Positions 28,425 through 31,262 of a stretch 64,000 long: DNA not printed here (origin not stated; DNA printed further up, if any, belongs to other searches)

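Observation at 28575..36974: Composite operon with two secretins: gspC-secretin B juxtaposed with pilM/N-like, pilO-like and secretin A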

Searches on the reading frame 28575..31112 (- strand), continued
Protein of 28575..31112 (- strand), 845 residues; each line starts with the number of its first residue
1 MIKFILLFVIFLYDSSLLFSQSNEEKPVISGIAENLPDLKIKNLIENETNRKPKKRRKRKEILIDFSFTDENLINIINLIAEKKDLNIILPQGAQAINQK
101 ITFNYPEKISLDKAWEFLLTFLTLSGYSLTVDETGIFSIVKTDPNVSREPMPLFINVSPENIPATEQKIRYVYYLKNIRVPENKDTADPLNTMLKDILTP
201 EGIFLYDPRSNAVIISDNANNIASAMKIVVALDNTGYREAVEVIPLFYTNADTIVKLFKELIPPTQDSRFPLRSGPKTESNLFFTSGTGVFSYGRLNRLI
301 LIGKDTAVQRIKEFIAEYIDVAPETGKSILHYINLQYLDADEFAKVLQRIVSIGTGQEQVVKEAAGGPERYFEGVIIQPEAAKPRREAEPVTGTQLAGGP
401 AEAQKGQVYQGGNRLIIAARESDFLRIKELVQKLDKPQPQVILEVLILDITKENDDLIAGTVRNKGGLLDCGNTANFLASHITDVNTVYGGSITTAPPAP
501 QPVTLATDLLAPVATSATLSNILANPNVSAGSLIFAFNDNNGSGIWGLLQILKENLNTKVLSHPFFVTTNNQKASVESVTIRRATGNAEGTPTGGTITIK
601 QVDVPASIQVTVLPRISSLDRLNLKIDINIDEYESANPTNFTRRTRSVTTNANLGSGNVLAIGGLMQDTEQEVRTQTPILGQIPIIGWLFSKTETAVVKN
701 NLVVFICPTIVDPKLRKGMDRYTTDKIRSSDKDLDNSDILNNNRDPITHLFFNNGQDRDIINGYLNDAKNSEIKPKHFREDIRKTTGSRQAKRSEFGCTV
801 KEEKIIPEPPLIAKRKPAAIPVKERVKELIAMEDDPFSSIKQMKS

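Call 58: find_homologous_proteins(query=window:28575-31112:-, max_evalue=1e-10)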
Query window:28575-31112:- (845 aa): 274 proteins with E <= 1e-10 among 8000 candidates; the best 120 are listed.
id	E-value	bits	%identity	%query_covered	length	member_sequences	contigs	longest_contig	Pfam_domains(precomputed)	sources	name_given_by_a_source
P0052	0.0e+0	1867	100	100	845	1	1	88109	PF03958.23,PF00263.27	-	-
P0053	3.3e-209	715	68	58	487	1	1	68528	PF21305.3,PF03958.23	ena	-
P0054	7.1e-195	668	46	88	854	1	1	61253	PF03958.23,PF00263.27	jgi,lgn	-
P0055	1.5e-189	650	45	90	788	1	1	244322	PF03958.23,PF00263.27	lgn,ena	-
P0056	4.2e-189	649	44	88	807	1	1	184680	PF03958.23,PF00263.27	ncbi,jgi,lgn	ncbi:MAG: secretin N-terminal domain-containing protein [Candidatus Babeliaceae bacterium]|jgi:gener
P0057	1.2e-188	647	43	87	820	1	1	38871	PF03958.23,PF00263.27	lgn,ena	-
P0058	2.3e-186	639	46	84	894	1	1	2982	PF03958.23,PF00263.27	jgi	jgi:general secretion pathway protein D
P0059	2.7e-186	639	42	92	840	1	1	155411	PF03958.23,PF00263.27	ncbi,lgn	-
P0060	6.4e-179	615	43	91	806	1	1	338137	PF03958.23,PF00263.27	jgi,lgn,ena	-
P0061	3.2e-178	613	45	85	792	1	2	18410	PF03958.23,PF00263.27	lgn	-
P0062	9.4e-178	611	46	84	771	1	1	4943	PF03958.23,PF00263.27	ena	-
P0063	1.9e-177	610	46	84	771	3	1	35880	PF03958.23,PF00263.27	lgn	-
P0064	6.2e-177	608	41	93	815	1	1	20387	PF03958.23,PF00263.27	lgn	-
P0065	7.2e-176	605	43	89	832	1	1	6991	PF03958.23,PF00263.27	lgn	-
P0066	8.9e-175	601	44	87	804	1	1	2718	PF03958.23,PF00263.27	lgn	-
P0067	8.1e-171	588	43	87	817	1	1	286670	PF03958.23,PF00263.27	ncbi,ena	-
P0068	1.2e-170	588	44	85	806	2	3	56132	PF03958.23,PF00263.27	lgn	-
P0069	1.9e-170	587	43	85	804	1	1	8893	PF03958.23,PF00263.27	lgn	-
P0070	2.2e-170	587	41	92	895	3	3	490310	PF03958.23,PF00263.27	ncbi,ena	-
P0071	4.0e-170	586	42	85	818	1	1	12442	PF03958.23,PF00263.27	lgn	-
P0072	2.2e-169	583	42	84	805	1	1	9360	PF03958.23,PF00263.27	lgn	-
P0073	2.7e-169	583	44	83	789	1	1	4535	PF03958.23,PF00263.27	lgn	-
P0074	1.0e-168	581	43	86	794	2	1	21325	PF03958.23,PF00263.27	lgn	-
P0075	1.5e-168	581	42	84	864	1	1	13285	PF03958.23,PF00263.27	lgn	-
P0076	2.0e-168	580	42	85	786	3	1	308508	PF03958.23,PF00263.27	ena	-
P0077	2.7e-168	580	43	84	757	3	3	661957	PF03958.23,PF00263.27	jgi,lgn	jgi:general secretion pathway protein D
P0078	3.8e-168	579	43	85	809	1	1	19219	PF03958.23,PF00263.27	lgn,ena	-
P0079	1.7e-166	574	43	85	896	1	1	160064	PF03958.23,PF00263.27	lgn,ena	-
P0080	2.9e-166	573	42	85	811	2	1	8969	PF03958.23,PF00263.27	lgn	-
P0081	2.9e-166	573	41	91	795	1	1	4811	PF21305.3,PF03958.23,PF00263.27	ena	-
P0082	5.2e-166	572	44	84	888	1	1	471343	PF03958.23,PF00263.27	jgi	jgi:general secretion pathway protein D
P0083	6.9e-166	572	43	84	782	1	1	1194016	PF03958.23,PF00263.27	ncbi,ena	-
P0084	1.2e-165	571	42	85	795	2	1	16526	PF03958.23,PF00263.27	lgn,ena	-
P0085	5.6e-164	565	42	84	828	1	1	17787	PF03958.23,PF00263.27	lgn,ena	-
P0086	1.0e-163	565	43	83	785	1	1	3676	PF03958.23,PF00263.27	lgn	-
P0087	1.1e-162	561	43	84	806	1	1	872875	PF03958.23,PF00263.27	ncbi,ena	-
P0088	1.6e-162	561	42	84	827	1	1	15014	PF03958.23,PF00263.27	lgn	-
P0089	3.0e-162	560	40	92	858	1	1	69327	PF03958.23,PF00263.27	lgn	-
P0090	3.6e-162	559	41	87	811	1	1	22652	PF03958.23,PF00263.27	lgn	-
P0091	4.8e-162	559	40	84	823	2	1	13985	PF03958.23,PF00263.27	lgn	-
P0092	7.4e-162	558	41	89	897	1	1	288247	PF03958.23,PF00263.27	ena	-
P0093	1.1e-161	558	41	86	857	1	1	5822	PF03958.23,PF00263.27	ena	-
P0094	2.4e-161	557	39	88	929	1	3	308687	PF03958.23,PF00263.27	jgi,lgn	jgi:general secretion pathway protein D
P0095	2.6e-161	557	40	88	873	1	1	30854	PF03958.23,PF00263.27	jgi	-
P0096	7.4e-161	555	41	90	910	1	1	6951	PF03958.23,PF00263.27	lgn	-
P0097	5.8e-160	552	39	92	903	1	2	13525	PF03958.23,PF00263.27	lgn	-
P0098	1.2e-159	551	40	92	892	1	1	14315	PF03958.23,PF00263.27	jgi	jgi:general secretion pathway protein D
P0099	1.3e-159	551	41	90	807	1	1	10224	PF03958.23,PF00263.27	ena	-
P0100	1.4e-159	551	39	93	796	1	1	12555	PF03958.23,PF00263.27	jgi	jgi:general secretion pathway protein D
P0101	1.7e-159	551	40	93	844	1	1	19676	PF03958.23,PF00263.27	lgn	-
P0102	1.9e-159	550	41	87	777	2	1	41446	PF03958.23,PF00263.27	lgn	-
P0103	4.1e-159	549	42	84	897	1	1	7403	PF03958.23,PF00263.27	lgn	-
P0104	4.2e-159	549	41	90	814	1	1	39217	PF03958.23,PF00263.27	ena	-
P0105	6.5e-159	549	41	84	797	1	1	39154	PF03958.23,PF00263.27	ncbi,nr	ncbi:hypothetical protein H0X06_00720 [Candidatus Dependentiae bacterium]|nr:hypothetical protein [C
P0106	4.2e-158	546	42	84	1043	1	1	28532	PF03958.23,PF00263.27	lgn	-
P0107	5.4e-158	546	40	84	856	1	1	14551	PF03958.23,PF00263.27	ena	-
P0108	3.1e-157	543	41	85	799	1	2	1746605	PF03958.23,PF00263.27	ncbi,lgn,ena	-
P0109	4.6e-157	543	39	86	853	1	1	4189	PF21305.3,PF03958.23,PF00263.27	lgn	-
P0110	1.4e-156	541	38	91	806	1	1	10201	PF03958.23,PF00263.27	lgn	-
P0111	8.4e-155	535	40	84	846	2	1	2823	PF03958.23,PF00263.27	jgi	-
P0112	1.9e-154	534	40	87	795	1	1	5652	PF03958.23,PF00263.27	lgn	-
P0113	3.1e-154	533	38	98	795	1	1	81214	PF03958.23,PF00263.27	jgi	-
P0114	7.1e-153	529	40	84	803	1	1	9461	PF03958.23,PF00263.27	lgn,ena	-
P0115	1.6e-152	528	38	93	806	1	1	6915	PF03958.23,PF00263.27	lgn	-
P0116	8.9e-152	525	37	88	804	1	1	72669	PF21305.3,PF03958.23,PF00263.27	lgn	-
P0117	1.6e-151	524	39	93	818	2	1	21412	PF21305.3,PF03958.23,PF00263.27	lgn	-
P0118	4.8e-150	519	37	97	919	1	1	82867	PF03958.23,PF00263.27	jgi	jgi:general secretion pathway protein D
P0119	6.7e-150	519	40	89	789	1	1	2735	PF03958.23,PF00263.27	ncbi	-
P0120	1.5e-149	518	38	88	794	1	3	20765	PF21305.3,PF03958.23,PF00263.27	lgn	-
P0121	6.1e-149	516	37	92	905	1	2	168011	PF03958.23,PF00263.27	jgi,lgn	-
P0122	1.8e-148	514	41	85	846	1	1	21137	PF21305.3,PF03958.23,PF00263.27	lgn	-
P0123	2.9e-148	513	39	84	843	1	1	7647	PF03958.23,PF00263.27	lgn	-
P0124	1.4e-147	511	38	87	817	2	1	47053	PF03958.23,PF00263.27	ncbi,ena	-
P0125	2.3e-147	511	37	93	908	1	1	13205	PF03958.23,PF00263.27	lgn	-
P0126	3.8e-147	510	40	85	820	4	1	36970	PF03958.23,PF00263.27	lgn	-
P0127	4.9e-147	509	39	89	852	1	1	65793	PF03958.23,PF00263.27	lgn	-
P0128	5.4e-147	509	41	81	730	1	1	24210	PF03958.23,PF00263.27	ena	-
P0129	7.4e-147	509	38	92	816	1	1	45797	PF03958.23,PF00263.27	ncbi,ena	-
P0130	3.8e-146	506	39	92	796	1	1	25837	PF03958.23,PF00263.27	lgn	-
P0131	1.1e-145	505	40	86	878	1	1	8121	PF03958.23,PF00263.27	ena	-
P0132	6.5e-145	502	42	84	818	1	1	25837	PF03958.23,PF00263.27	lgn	-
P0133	1.1e-144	502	39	85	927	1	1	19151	PF03958.23,PF00263.27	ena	-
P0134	7.8e-144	499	39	87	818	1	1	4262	PF03958.23,PF00263.27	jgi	jgi:general secretion pathway protein D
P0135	2.9e-143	497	37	87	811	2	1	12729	PF03958.23,PF00263.27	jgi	-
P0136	3.4e-143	497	39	88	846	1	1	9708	PF03958.23,PF00263.27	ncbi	-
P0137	4.8e-143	496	38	91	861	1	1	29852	PF03958.23,PF00263.27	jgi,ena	-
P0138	1.2e-142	495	37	87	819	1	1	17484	PF03958.23,PF00263.27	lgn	-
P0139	1.2e-142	495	37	94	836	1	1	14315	PF03958.23,PF00263.27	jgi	jgi:general secretion pathway protein D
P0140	2.8e-142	494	37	93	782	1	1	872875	PF03958.23,PF00263.27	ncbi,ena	-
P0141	5.2e-142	493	38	93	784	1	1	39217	PF03958.23,PF00263.27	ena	-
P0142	5.3e-142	493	39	91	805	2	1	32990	PF03958.23,PF00263.27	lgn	-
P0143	1.2e-141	492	39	84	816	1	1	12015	PF21305.3,PF03958.23,PF00263.27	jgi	jgi:general secretion pathway protein D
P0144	2.0e-141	491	39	90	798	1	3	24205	PF21305.3,PF03958.23,PF00263.27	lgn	-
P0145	2.1e-141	491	39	83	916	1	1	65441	PF03958.23,PF00263.27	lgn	-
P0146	3.4e-141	490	39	82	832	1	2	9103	PF03958.23,PF00263.27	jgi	jgi:general secretion pathway protein D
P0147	9.0e-141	489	37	93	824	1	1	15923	PF21305.3,PF03958.23,PF00263.27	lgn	-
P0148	1.1e-140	488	42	75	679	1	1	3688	PF03958.23,PF00263.27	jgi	-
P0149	1.5e-140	488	41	84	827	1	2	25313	PF03958.23,PF00263.27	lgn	-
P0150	8.3e-140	486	37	88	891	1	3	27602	PF21305.3,PF03958.23,PF00263.27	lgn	-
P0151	1.2e-139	485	38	83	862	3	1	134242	PF03958.23,PF00263.27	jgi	jgi:general secretion pathway protein D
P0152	1.9e-139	484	37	87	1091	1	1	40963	PF03958.23,PF00263.27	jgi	-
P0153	3.3e-139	484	38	86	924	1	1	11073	PF21305.3,PF03958.23,PF00263.27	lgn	-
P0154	4.1e-139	483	38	88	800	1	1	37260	PF03958.23,PF00263.27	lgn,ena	-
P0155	8.2e-139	482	36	92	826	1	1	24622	PF21305.3,PF03958.23,PF00263.27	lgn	-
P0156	1.4e-138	481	37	83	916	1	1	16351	PF21305.3,PF03958.23,PF00263.27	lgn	-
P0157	1.6e-138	481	38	84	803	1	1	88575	PF03958.23,PF00263.27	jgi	jgi:general secretion pathway protein D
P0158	1.9e-138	481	40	89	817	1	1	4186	PF03958.23,PF00263.27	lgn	-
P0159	3.1e-138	480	36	92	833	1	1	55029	PF03958.23,PF00263.27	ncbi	-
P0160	4.8e-138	480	38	86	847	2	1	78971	PF03958.23,PF00263.27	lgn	-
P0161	4.9e-138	480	37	87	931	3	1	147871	PF03958.23,PF00263.27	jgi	-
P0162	1.1e-137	478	38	84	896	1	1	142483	PF21305.3,PF03958.23,PF00263.27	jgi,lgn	jgi:general secretion pathway protein D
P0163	2.8e-137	477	37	87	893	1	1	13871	PF03958.23,PF00263.27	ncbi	-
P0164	7.9e-137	476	36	92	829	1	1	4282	PF03958.23,PF00263.27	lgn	-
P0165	8.9e-137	475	38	83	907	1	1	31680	PF21305.3,PF03958.23,PF00263.27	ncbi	ncbi:hypothetical protein ACFLX2_01095 [Candidatus Dependentiae bacterium]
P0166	1.3e-136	475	38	93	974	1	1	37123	PF21305.3,PF03958.23,PF00263.27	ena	-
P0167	1.8e-136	474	37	82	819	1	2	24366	PF21305.3,PF03958.23,PF00263.27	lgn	-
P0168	2.2e-136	474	37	92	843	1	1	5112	PF03958.23,PF00263.27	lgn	-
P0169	5.3e-136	473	35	94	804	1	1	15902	PF03958.23,PF00263.27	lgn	-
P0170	6.4e-136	473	38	87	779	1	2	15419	PF21305.3,PF03958.23,PF00263.27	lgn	-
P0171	8.6e-136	472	37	88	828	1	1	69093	PF03958.23,PF00263.27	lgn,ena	-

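Call 59: find_encoding_contigs(protein=P0139, flank=10000, max_places=2)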
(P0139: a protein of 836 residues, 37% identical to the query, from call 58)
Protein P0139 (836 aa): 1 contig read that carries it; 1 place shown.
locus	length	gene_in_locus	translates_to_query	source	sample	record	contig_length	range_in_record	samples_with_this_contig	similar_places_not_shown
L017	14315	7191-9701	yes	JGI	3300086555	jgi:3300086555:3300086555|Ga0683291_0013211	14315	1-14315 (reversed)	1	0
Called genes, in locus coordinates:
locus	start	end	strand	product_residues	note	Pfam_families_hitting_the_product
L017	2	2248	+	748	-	?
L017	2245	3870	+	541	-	PF11104:PilM_2, PF05134:T2SSL (weak)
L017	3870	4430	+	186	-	-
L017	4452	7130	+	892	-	PF03958:Secretin_N (weak), PF00263:Secretin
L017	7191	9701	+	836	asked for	PF03958:Secretin_N (faint), PF00263:Secretin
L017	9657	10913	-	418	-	PF03952:Enolase_N, PF00113:Enolase_C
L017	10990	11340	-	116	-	PF07784:DUF1622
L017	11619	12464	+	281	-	PF13639:zf-RING_2 (weak)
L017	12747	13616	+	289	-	PF13445:zf-RING_UBOX (weak), PF13639:zf-RING_2, PF13920:zf-C3HC4_3 (faint), PF14634:zf-RING_5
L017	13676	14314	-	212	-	?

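Call 60: find_encoding_contigs(protein=P0140, flank=10000, max_places=2)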
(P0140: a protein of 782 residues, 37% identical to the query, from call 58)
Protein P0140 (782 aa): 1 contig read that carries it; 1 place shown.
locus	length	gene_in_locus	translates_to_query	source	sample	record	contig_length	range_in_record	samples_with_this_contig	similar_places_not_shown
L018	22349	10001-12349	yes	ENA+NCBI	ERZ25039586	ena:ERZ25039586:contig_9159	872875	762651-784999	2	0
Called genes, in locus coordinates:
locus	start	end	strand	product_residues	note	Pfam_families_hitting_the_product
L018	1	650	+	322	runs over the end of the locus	PF00493:MCM (weak), PF20030:bpMoxR, PF00004:AAA (weak), PF07726:AAA_3, PF07728:AAA_5, PF17863:AAA_lid_2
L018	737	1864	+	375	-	PF11356:T2SSC (weak)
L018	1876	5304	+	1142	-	PF03958:Secretin_N, PF00263:Secretin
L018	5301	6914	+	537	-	PF05134:T2SSL (faint), PF11104:PilM_2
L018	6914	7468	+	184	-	-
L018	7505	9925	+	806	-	PF03958:Secretin_N (faint), PF00263:Secretin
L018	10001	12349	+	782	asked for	PF03958:Secretin_N (faint), PF00263:Secretin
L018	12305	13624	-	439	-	PF03952:Enolase_N, PF00113:Enolase_C, PF13378:MR_MLE_C (weak)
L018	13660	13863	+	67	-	-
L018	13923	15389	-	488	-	PF01753:zf-MYND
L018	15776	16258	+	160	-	PF01035:DNA_binding_1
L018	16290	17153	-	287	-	-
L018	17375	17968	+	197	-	PF13302:Acetyltransf_3, PF13420:Acetyltransf_4 (weak), PF00583:Acetyltransf_1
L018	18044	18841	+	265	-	PF13489:Methyltransf_23, PF01209:Ubie_methyltran, PF02353:CMAS, PF06325:PrmA, PF08241:Methyltransf_11, PF08242:Methyltransf_12, PF13649:Methyltransf_25, PF13847:Methyltransf_31, +6 more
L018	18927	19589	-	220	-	PF01928:CYTH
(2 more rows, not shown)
